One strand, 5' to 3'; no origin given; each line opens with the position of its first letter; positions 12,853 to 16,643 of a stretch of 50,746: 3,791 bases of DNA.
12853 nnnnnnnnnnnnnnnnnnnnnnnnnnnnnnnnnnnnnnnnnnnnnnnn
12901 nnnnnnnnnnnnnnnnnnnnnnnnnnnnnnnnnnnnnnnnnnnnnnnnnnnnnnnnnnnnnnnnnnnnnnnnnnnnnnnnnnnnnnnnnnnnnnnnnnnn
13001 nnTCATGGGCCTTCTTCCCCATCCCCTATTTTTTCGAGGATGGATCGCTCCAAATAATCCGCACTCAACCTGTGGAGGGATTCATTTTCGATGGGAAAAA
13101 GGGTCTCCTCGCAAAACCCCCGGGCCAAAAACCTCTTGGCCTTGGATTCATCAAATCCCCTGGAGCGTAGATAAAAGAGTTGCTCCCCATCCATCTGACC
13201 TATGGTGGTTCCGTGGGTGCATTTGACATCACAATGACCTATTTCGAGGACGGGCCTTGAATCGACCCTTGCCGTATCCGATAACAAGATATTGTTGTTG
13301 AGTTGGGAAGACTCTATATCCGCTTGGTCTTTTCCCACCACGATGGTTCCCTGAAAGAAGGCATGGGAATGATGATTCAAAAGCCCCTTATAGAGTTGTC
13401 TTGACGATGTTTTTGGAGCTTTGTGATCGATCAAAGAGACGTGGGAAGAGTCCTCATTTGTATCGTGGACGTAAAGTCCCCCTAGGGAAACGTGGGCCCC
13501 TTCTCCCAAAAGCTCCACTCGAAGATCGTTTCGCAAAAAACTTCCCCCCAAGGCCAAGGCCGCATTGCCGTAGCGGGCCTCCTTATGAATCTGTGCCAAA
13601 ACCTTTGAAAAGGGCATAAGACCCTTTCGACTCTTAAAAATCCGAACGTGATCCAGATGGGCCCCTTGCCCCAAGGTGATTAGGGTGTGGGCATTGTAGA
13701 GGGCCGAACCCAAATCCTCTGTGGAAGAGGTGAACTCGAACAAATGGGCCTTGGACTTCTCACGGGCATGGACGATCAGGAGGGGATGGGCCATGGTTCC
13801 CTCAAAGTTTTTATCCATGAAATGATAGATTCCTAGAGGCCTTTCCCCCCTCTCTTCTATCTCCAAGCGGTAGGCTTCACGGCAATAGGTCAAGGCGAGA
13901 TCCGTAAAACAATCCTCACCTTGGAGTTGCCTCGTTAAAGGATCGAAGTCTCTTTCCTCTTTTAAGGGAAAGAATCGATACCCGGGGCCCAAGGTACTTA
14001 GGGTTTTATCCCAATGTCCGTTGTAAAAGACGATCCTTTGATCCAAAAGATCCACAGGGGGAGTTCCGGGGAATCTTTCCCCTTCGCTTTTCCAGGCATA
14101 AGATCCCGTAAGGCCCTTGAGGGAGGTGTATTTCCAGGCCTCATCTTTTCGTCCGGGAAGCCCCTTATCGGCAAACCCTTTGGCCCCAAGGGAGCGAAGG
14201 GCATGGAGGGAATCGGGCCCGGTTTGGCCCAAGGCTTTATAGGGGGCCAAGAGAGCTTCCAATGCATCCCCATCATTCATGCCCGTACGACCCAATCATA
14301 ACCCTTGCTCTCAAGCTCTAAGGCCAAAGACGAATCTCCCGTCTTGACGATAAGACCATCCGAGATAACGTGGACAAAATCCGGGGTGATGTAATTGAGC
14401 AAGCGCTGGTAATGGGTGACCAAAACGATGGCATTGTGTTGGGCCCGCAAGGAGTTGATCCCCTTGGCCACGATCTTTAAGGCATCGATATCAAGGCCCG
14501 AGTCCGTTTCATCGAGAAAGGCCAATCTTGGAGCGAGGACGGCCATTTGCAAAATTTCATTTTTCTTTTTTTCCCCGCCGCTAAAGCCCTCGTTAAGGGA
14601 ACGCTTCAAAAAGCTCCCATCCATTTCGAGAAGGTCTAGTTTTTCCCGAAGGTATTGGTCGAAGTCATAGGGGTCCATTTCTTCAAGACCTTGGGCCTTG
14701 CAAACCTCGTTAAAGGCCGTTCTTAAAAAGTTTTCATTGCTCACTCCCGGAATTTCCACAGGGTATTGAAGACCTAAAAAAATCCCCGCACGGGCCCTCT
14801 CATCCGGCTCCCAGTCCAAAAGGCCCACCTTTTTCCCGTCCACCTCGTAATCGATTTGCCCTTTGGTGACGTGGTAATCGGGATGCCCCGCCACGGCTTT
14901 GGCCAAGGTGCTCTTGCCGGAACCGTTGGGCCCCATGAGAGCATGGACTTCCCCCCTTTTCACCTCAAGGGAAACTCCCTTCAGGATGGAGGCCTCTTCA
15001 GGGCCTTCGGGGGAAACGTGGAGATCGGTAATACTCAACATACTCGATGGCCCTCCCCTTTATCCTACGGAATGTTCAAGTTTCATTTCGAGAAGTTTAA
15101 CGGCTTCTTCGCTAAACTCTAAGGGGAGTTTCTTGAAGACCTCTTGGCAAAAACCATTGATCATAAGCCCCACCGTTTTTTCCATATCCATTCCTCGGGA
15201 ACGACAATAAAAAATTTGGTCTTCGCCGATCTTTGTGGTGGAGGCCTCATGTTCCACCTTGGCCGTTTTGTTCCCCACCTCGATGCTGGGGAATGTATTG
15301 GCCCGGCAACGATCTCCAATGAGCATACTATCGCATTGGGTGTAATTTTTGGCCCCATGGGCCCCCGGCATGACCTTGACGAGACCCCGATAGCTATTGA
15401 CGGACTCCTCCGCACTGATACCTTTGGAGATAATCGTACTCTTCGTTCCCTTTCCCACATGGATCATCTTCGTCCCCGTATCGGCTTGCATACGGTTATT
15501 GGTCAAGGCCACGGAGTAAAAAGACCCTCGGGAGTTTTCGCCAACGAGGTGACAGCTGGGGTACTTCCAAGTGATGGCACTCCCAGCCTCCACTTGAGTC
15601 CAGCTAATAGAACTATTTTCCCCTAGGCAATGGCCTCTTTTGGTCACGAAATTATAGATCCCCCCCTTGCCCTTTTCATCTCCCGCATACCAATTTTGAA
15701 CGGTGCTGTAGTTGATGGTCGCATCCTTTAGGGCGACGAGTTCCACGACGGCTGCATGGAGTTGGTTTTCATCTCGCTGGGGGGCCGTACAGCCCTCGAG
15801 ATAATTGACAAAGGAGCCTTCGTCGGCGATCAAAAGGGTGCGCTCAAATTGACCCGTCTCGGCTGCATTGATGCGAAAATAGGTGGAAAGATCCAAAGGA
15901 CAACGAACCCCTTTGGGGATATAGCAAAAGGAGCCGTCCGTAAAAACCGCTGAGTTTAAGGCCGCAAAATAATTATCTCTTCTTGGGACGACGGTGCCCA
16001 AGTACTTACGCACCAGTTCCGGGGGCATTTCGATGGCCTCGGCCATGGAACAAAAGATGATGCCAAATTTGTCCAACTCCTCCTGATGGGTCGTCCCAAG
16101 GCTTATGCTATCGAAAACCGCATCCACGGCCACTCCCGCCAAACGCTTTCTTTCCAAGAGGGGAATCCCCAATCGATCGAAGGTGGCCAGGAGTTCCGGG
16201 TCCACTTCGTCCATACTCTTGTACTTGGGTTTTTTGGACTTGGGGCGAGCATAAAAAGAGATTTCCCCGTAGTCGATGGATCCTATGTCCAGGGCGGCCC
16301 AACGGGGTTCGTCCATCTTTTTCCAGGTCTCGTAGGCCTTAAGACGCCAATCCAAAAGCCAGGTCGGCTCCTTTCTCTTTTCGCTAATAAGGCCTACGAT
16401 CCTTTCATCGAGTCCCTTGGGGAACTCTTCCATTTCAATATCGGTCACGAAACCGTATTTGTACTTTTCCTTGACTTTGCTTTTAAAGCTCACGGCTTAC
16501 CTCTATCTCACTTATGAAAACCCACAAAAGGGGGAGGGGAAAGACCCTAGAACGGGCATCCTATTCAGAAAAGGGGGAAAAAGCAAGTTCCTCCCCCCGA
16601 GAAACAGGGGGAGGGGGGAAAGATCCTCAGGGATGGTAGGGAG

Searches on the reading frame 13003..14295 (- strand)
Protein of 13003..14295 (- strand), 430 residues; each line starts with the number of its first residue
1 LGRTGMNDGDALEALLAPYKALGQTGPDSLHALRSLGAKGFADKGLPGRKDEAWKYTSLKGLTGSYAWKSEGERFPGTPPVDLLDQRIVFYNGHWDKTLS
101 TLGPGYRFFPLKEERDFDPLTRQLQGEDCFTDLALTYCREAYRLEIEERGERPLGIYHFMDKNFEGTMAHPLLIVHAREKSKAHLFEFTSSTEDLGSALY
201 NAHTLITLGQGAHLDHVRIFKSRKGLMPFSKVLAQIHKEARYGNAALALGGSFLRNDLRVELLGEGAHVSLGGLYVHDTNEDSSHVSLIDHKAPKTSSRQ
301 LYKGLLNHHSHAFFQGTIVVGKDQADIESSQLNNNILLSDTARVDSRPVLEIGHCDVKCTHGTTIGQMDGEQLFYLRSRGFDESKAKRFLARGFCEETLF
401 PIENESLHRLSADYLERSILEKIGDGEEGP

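Call 48: search_protein_families(library=pfam, proteins=[window:13003-14295:-], max_evalue=0.001)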
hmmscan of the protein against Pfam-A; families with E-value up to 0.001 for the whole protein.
window:13003-14295:- (430 aa): 1 family
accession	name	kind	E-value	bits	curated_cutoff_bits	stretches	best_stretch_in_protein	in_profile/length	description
PF01458.23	SUFBD_core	-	7.8e-62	209.2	27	1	165-394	6-232/232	SUF system FeS cluster assembly, SufBD core domain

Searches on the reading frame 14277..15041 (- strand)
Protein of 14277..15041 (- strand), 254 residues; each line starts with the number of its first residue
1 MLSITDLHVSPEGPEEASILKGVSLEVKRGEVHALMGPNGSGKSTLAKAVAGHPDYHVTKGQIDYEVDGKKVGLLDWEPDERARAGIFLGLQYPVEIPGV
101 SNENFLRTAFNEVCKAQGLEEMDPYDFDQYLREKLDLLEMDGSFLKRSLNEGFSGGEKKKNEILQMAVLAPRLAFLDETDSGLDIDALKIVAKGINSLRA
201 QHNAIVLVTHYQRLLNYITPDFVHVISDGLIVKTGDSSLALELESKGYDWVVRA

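Call 48: search_protein_families(library=pfam, proteins=[window:14277-15041:-], max_evalue=0.001)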
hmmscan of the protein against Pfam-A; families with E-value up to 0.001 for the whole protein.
window:14277-15041:- (254 aa): 6 families
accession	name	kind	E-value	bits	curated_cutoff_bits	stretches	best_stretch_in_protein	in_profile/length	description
PF00005.33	ABC_tran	-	4.9e-20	73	25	1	20-179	1-135/137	ABC transporter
PF02463.25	SMC_N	-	4.4e-07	30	40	0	31-50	25-44/220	RecF/RecN/SMC N terminal domain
PF13304.12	AAA_21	-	8e-05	23.3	27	0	33-50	2-19/304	AAA domain, putative AbiEii toxin, Type IV TA system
PF00004.35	AAA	-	0.00023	22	21.2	0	35-57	3-25/131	ATPase family associated with various cellular activities (AAA)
PF13555.12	AAA_29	-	0.00026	21.1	27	1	22-50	14-42/61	P-loop containing region of AAA domain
PF13481.12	AAA_25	-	0.00037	20.6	27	0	27-51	30-54/195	AAA domain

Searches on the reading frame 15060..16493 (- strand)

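Call 48: search_protein_families(library=pfam, proteins=[window:15060-16493:-], max_evalue=0.001)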
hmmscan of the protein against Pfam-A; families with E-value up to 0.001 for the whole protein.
window:15060-16493:- (477 aa): 2 families
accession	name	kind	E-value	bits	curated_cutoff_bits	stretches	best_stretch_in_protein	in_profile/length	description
PF01458.23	SUFBD_core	-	8.5e-74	248.3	27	1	206-448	1-232/232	SUF system FeS cluster assembly, SufBD core domain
PF19295.5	SufBD_N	-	6.7e-10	39.3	23.5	1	133-198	102-166/172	SufBD protein N-terminal region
